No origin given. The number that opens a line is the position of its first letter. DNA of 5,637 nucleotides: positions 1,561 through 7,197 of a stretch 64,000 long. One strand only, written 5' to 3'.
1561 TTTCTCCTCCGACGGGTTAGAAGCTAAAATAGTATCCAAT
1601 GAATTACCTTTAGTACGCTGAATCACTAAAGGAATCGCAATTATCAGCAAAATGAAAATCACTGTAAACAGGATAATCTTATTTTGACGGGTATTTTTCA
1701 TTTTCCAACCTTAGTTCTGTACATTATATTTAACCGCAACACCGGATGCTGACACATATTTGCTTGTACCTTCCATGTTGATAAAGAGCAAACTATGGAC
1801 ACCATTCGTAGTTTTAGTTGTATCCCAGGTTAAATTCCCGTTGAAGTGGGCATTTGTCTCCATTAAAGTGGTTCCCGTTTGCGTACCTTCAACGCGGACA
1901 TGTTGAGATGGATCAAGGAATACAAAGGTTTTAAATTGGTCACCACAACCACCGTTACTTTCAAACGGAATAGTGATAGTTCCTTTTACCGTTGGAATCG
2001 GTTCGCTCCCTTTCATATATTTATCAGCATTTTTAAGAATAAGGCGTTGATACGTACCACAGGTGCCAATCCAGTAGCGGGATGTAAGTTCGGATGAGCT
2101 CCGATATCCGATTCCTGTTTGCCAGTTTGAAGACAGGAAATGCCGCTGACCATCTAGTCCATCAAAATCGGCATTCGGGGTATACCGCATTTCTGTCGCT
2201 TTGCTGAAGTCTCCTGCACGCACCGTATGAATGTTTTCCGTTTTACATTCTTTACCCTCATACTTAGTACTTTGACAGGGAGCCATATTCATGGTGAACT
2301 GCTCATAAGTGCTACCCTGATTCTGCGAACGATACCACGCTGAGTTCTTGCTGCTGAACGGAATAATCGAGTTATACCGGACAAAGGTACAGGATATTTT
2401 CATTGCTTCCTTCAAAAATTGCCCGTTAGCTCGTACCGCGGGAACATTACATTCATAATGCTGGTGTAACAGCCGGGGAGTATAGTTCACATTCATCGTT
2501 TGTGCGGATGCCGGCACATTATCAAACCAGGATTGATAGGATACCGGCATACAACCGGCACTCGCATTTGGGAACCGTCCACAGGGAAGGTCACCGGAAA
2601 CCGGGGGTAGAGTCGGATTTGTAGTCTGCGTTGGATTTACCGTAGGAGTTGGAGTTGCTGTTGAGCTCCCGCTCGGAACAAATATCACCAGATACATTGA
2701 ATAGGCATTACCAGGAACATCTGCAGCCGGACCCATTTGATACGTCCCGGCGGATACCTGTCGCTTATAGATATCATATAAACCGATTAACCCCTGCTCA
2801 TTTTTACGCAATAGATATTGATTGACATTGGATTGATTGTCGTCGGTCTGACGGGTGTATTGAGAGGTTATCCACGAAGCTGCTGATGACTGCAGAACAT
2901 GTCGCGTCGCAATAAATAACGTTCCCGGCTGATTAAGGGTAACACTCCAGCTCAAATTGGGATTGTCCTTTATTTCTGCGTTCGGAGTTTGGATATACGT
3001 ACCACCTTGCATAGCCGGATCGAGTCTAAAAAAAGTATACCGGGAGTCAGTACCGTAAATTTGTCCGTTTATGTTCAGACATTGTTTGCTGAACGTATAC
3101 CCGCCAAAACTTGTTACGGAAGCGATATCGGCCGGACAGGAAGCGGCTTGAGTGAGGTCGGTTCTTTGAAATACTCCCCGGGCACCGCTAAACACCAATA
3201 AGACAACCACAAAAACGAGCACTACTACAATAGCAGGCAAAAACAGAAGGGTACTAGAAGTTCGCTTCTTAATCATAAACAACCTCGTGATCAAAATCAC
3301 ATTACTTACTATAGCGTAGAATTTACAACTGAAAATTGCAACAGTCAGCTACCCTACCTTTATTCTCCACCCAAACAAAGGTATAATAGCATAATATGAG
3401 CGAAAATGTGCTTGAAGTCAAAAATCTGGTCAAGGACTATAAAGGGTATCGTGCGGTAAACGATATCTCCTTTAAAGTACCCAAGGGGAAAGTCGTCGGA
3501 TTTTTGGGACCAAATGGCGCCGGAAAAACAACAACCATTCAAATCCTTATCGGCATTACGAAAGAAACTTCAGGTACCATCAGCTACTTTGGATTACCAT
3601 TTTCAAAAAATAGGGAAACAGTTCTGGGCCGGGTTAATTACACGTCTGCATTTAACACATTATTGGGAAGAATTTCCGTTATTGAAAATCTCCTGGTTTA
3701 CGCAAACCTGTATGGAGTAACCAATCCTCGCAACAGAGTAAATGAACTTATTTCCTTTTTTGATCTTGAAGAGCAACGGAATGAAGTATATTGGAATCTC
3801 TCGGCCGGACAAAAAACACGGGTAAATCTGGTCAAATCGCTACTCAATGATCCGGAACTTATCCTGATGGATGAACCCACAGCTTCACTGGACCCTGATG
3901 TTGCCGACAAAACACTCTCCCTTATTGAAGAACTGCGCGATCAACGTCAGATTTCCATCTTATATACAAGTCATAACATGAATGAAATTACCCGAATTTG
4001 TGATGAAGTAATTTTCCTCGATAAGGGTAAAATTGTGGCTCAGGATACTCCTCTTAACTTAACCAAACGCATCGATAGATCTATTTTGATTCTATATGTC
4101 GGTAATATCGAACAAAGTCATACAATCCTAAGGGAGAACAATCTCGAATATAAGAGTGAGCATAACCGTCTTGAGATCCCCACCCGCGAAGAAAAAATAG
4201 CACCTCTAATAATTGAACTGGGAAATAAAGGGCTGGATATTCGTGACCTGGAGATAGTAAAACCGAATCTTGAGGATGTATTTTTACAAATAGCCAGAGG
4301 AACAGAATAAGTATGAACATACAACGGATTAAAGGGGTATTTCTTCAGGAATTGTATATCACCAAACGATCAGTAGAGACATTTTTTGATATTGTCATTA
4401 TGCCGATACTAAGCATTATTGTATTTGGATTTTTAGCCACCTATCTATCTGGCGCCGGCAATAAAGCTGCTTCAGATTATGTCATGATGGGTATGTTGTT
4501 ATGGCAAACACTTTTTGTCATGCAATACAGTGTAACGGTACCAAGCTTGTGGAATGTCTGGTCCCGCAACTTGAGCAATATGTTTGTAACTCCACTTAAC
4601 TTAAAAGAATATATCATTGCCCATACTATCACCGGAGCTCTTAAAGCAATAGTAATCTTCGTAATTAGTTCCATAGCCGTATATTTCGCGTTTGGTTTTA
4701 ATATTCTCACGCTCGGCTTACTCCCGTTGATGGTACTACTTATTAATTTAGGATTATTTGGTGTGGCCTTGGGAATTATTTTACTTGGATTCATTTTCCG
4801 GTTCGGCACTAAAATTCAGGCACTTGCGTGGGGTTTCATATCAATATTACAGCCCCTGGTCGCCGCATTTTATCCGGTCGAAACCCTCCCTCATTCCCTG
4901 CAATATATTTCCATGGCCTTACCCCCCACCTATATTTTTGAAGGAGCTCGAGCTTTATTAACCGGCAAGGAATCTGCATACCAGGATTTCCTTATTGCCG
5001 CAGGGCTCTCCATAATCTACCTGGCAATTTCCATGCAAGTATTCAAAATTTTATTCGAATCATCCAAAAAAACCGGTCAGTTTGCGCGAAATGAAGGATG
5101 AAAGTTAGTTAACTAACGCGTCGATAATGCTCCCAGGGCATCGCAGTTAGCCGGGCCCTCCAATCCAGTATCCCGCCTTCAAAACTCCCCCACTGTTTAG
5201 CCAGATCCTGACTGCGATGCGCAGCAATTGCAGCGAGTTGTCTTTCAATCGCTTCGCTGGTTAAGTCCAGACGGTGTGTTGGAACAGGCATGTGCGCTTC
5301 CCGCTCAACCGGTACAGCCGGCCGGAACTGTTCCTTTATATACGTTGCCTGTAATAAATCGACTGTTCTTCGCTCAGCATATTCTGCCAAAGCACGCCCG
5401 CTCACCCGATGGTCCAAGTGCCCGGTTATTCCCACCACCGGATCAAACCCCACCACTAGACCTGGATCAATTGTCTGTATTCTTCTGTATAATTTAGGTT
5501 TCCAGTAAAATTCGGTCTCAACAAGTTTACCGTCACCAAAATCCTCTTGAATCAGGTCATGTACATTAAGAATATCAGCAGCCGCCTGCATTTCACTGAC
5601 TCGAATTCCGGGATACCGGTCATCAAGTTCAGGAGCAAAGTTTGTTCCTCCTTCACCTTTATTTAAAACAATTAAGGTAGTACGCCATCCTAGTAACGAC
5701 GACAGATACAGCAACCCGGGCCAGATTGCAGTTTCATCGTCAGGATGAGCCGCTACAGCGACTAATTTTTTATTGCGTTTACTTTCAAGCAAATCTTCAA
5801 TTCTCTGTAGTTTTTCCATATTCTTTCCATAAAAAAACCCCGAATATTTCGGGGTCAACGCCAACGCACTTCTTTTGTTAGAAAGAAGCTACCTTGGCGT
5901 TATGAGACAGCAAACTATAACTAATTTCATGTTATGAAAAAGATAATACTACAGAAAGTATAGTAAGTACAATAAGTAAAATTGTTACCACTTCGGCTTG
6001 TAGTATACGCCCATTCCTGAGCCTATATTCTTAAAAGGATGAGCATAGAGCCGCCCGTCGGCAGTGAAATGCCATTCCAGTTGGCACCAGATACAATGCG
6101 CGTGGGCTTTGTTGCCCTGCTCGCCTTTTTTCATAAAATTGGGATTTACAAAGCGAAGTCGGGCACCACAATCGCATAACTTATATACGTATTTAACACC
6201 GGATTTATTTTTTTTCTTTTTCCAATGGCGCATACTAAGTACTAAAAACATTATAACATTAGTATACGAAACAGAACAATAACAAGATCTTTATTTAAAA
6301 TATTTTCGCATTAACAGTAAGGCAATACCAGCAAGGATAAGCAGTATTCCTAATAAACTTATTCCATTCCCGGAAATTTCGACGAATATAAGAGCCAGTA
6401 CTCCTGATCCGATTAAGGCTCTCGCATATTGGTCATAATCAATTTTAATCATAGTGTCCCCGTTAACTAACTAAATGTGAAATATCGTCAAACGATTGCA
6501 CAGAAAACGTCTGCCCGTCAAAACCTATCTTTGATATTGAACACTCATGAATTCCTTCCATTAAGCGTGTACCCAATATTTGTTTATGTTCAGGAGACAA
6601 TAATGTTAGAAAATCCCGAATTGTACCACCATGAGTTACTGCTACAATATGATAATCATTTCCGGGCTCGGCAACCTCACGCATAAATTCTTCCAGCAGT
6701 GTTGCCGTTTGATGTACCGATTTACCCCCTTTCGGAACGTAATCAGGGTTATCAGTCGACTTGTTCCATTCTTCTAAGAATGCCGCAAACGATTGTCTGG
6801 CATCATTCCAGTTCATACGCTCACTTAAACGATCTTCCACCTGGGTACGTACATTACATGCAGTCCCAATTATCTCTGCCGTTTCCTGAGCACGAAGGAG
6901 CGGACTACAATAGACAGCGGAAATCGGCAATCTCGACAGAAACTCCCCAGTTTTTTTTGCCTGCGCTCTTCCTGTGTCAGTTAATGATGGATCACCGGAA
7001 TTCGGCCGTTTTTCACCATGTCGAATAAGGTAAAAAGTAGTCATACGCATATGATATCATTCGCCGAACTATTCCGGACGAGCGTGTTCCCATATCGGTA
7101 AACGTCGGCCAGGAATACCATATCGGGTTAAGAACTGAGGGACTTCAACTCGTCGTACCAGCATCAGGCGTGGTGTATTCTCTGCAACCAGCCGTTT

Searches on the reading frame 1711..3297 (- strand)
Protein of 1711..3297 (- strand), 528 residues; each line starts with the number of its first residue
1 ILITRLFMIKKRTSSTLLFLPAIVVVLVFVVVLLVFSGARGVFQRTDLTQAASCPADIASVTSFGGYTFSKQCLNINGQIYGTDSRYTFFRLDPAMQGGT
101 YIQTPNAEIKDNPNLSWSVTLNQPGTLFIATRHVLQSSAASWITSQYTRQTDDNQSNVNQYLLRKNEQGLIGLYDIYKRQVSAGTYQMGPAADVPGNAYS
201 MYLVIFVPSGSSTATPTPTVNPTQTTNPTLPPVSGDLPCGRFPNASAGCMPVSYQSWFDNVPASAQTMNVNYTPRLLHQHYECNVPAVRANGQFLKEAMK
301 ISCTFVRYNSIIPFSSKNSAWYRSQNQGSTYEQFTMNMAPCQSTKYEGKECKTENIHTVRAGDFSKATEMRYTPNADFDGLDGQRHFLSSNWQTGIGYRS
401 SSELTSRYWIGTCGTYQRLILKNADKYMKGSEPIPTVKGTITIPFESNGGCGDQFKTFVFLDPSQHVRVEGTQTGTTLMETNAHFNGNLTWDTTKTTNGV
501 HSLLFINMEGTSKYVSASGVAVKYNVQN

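Call 4: search_protein_families(library=pfam, proteins=[window:1711-3297:-], max_evalue=1)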
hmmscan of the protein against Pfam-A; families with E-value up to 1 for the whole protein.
window:1711-3297:- (528 aa): 2 families
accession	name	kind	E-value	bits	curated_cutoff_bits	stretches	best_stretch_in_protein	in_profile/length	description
PF08635.15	ox_reductase_C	-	0.00088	19.4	22.5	1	288-367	6-83/142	Putative oxidoreductase C terminal domain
PF07811.17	TadE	-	0.036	14.6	22.9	1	22-53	8-39/43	TadE-like protein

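Call 7: search_protein_families(library=ncbifam, proteins=[window:1711-3297:-], max_evalue=1)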
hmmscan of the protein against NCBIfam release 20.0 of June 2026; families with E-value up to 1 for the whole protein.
window:1711-3297:- (528 aa): 0 families

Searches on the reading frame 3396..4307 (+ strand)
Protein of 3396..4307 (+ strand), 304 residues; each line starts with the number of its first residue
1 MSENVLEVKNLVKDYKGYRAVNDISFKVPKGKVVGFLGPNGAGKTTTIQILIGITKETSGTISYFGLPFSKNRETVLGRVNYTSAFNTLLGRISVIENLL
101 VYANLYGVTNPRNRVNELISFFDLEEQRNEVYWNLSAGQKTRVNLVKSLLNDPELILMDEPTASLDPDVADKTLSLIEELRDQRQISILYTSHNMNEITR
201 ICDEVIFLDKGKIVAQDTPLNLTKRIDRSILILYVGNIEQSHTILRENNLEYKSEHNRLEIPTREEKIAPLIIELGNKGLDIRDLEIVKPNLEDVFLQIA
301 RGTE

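Call 18: search_protein_families(library=pfam, proteins=[window:3396-4307:+], max_evalue=0.001)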
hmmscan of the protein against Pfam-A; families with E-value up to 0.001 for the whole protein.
window:3396-4307:+ (304 aa): 4 families
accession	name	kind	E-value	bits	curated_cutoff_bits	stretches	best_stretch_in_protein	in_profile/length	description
PF00005.33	ABC_tran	-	1e-28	101.1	25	1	21-163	1-137/137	ABC transporter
PF13304.12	AAA_21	-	1.3e-11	45.6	27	1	116-197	220-302/304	AAA domain, putative AbiEii toxin, Type IV TA system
PF13732.12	DrrA1-3_C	-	4.4e-05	24.5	27.4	1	249-299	30-80/81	ATP-binding protein DrrA1-3-like, C-terminal domain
PF02463.25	SMC_N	-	0.0004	20.3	40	0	127-202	135-208/220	RecF/RecN/SMC N terminal domain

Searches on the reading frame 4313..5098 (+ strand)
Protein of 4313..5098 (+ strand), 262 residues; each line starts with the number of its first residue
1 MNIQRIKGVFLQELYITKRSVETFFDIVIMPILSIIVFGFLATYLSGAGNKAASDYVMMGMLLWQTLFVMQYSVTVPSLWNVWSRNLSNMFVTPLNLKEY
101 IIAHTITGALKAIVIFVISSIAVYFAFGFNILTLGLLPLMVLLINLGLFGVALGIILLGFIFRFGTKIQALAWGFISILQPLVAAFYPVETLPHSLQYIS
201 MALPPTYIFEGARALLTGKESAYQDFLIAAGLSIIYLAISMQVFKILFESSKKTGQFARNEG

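Call 18: search_protein_families(library=pfam, proteins=[window:4313-5098:+], max_evalue=0.001)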
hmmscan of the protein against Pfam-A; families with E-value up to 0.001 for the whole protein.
window:4313-5098:+ (262 aa): 2 families
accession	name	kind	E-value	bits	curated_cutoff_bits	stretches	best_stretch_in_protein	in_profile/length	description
PF01061.29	ABC2_membrane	-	2.2e-12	47.4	26.9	1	13-215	10-209/211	ABC-2 type transporter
PF12698.13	ABC2_membrane_3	-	2e-10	40.8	31.6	1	84-240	190-345/347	ABC-2 family transporter protein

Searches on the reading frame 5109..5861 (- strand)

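Call 18: search_protein_families(library=pfam, proteins=[window:5109-5861:-], max_evalue=0.001)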
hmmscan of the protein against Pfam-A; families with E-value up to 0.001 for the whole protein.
window:5109-5861:- (250 aa): 1 family
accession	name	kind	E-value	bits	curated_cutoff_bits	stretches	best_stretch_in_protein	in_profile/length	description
PF02585.22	PIG-L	-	9.9e-17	62.1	28.2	1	35-160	2-127/129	GlcNAc-PI de-N-acetylase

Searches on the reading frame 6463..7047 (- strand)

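Call 76: search_protein_families(library=pfam, proteins=[window:6463-7047:-], max_evalue=0.00001)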
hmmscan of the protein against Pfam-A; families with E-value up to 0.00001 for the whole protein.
window:6463-7047:- (194 aa): 1 family
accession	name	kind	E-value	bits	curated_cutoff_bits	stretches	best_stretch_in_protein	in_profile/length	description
PF00300.27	His_Phos_1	-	1.4e-33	116.7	21.7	1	5-188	1-193/194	Histidine phosphatase superfamily (branch 1)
